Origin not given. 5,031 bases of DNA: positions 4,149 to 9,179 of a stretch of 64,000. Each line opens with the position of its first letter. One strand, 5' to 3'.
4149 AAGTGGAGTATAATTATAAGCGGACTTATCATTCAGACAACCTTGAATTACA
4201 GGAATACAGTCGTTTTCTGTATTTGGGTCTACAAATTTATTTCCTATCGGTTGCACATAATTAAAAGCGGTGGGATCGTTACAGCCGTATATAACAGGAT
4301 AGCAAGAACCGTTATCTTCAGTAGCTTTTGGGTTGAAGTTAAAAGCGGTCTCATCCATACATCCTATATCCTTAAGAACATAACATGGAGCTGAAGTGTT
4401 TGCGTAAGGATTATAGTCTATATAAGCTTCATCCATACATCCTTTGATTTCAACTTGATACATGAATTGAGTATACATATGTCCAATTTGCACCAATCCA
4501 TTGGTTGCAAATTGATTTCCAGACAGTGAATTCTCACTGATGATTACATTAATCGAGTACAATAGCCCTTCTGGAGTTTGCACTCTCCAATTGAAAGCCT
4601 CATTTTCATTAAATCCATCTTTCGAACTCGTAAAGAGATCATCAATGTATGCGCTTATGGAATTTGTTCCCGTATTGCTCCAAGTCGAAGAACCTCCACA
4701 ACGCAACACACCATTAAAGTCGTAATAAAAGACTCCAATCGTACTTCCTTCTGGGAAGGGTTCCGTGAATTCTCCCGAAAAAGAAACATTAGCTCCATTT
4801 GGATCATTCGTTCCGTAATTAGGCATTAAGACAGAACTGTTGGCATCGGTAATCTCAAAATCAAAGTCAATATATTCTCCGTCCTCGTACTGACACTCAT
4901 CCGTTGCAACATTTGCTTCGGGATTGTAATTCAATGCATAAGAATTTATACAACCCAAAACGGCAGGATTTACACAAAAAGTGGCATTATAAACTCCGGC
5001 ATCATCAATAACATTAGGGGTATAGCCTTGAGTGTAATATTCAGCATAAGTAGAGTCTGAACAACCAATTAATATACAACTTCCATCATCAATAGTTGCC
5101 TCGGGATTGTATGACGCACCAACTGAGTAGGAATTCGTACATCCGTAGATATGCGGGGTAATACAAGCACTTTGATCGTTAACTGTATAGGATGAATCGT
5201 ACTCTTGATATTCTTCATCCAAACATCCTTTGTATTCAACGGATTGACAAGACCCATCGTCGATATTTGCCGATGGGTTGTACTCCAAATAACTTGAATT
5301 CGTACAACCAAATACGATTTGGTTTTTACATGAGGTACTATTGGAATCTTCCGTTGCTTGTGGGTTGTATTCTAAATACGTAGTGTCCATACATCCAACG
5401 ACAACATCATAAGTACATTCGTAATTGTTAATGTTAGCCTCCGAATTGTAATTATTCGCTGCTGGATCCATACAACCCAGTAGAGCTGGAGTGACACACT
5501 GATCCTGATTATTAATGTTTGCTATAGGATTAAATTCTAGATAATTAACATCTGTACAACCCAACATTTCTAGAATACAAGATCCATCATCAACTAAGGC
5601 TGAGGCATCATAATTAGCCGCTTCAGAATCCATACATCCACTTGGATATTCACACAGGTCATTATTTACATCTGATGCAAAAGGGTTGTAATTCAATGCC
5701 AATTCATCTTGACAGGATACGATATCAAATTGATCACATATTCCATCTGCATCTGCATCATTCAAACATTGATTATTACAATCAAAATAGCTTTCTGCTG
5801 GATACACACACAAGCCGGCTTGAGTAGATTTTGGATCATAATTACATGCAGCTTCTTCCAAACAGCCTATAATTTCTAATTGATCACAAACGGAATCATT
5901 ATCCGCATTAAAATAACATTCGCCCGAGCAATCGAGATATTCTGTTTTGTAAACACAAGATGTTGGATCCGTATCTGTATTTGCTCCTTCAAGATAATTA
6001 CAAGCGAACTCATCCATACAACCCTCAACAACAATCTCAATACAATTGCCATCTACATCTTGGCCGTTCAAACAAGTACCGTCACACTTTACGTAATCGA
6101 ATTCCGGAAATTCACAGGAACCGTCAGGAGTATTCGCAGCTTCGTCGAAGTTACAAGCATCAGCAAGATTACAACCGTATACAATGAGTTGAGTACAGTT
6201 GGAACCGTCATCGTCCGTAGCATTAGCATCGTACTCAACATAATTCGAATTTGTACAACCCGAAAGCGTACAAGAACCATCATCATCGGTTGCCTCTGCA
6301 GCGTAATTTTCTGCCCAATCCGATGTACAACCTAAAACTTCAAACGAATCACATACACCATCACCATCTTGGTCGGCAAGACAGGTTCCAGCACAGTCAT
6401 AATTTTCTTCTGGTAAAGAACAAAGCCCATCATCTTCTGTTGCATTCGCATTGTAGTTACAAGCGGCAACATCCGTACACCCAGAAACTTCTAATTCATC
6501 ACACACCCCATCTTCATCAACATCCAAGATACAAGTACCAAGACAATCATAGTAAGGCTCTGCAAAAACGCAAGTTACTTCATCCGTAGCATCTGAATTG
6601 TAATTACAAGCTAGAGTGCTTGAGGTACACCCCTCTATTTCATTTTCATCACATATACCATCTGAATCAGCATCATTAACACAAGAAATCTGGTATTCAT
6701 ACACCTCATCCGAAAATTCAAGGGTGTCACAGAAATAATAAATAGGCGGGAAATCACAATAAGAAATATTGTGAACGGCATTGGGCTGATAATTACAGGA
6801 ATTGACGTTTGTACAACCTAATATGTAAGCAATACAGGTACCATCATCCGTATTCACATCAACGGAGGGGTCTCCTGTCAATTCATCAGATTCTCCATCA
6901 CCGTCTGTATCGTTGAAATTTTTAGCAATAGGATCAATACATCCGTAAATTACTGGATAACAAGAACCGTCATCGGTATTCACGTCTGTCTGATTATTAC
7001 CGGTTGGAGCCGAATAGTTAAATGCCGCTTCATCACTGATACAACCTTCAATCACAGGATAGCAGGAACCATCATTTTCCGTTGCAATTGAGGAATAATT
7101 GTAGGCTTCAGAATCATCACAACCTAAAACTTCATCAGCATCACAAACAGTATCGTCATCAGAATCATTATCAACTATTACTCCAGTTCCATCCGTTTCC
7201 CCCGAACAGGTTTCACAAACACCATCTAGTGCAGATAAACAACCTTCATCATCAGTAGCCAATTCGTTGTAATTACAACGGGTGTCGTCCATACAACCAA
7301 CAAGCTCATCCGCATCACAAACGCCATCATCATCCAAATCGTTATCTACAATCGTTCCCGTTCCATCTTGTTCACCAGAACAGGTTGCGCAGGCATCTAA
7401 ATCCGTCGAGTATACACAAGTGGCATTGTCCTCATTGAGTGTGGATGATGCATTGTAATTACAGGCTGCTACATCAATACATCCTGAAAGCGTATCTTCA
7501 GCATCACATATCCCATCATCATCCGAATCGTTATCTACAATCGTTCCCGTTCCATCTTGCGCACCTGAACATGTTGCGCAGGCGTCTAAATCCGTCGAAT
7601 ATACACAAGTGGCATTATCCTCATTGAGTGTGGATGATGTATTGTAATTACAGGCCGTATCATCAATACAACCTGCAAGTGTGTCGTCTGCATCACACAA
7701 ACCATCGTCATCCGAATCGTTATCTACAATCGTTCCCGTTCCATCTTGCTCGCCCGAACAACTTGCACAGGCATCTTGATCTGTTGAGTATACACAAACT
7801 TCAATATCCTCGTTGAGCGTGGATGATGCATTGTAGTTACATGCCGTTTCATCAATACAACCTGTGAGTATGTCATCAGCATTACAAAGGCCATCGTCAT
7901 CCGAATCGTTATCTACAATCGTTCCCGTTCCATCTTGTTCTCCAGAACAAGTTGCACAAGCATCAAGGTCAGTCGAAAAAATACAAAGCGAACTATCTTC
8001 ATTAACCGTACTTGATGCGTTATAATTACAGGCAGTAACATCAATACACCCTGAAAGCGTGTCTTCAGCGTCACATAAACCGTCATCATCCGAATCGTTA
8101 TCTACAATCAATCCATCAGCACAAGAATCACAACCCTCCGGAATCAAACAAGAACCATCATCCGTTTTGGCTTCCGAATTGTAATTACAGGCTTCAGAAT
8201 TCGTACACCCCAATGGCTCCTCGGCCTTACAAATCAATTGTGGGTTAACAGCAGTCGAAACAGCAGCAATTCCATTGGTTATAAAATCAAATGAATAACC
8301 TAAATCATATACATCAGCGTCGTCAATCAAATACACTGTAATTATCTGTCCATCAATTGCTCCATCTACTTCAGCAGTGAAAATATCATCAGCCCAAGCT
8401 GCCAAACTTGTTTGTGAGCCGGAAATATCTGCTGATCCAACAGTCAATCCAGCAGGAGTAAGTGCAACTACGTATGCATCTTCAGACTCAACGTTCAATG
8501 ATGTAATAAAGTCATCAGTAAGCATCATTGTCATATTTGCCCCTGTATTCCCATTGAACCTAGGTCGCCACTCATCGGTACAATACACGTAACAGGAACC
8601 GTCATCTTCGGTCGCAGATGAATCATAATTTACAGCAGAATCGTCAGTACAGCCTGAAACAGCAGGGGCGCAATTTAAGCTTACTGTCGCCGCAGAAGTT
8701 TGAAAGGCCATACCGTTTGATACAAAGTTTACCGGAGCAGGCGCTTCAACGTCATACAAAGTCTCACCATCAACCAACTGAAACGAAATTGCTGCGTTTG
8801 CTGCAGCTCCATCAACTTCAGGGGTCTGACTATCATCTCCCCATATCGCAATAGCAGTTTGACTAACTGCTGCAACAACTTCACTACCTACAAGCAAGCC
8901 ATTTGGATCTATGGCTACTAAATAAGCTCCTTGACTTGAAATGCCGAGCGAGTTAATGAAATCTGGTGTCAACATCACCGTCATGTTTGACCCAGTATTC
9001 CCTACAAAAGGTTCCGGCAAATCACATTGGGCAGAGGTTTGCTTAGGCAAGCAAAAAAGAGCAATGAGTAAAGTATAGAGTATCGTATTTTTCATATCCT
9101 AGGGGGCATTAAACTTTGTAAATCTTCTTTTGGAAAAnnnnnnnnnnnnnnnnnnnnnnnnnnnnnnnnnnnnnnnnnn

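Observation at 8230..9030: Unnamed ~100-aa 'TGxNMT ... IGAF ... C.G ... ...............' module shared by four proteins at two loci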

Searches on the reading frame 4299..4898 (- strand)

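Call 7: search_protein_families(library=pfam, proteins=[window:4299-4898:-], max_evalue=1)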
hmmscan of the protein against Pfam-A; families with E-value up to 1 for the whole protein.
seq(200 aa): 1 family
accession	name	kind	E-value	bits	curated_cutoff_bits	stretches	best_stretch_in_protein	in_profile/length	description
PF21172.3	CueP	-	0.23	11.6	27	0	155-184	40-69/138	Periplasmic copper-binding protein CueP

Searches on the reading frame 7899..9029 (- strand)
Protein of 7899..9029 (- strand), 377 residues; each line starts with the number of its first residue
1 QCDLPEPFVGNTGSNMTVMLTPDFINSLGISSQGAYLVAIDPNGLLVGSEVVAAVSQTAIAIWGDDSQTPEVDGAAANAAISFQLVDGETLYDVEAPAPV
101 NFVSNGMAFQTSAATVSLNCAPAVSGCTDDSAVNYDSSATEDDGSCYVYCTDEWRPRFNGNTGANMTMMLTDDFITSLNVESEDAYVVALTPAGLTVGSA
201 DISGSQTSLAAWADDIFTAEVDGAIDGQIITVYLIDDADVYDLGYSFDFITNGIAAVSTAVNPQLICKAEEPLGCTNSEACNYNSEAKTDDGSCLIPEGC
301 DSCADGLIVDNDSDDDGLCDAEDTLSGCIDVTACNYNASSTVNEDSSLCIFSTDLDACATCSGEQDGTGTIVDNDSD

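Call 7: search_protein_families(library=pfam, proteins=[window:7899-9029:-], max_evalue=1)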
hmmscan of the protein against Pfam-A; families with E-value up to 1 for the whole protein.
seq(377 aa): 0 families

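Call 9: search_protein_families(library=ncbifam, proteins=[window:7899-9029:-], max_evalue=1)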
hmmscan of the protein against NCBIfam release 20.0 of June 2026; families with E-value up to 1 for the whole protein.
seq(377 aa): 1 family
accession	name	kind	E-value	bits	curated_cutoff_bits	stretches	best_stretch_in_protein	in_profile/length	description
NF002623.0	PRK02290.1-1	equivalog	0.0046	15.9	629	1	273-372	47-141/391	3-dehydroquinate synthase II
